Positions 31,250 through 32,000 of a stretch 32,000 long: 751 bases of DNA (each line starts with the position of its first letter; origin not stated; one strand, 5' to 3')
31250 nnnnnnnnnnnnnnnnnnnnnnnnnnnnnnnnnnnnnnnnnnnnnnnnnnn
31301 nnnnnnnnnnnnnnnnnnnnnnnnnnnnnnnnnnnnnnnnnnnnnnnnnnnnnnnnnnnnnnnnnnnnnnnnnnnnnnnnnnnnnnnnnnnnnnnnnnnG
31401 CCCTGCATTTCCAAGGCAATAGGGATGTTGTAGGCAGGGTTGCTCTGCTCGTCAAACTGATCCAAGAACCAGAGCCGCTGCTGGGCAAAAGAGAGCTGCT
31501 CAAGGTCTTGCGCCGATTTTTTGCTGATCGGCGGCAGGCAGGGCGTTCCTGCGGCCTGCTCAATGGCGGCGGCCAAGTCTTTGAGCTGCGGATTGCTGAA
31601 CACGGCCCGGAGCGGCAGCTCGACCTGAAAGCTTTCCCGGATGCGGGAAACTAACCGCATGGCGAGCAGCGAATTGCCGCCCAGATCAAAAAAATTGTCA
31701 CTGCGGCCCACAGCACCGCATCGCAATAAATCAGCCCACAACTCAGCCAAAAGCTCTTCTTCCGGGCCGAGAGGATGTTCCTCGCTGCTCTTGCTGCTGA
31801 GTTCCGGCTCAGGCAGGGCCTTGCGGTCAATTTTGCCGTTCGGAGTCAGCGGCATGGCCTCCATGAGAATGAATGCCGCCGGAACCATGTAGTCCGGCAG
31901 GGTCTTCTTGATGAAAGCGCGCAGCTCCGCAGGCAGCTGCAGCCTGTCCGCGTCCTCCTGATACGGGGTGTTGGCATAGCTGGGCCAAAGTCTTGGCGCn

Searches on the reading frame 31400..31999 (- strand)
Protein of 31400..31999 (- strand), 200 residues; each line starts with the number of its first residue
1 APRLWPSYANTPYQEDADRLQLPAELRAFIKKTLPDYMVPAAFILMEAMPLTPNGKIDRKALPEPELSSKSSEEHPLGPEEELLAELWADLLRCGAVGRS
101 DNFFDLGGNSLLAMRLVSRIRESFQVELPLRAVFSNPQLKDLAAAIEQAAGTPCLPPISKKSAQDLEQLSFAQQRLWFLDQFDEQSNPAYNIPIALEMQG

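Call 10: search_protein_families(library=pfam, proteins=[window:31400-31999:-], max_evalue=0.1)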
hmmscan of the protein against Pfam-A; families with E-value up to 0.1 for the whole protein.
window:31400-31999:- (200 aa): 3 families
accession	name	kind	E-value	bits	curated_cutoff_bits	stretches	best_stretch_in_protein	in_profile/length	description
PF00550.31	PP-binding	-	8.9e-17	61.5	20.8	1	83-146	2-67/67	Phosphopantetheine attachment site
PF13193.12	AMP-binding_C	-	2.1e-05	25.8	24.5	1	19-56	41-76/76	AMP-binding enzyme C-terminal domain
PF00668.25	Condensation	-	0.0031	16.7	30.6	1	166-200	4-37/456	Condensation domain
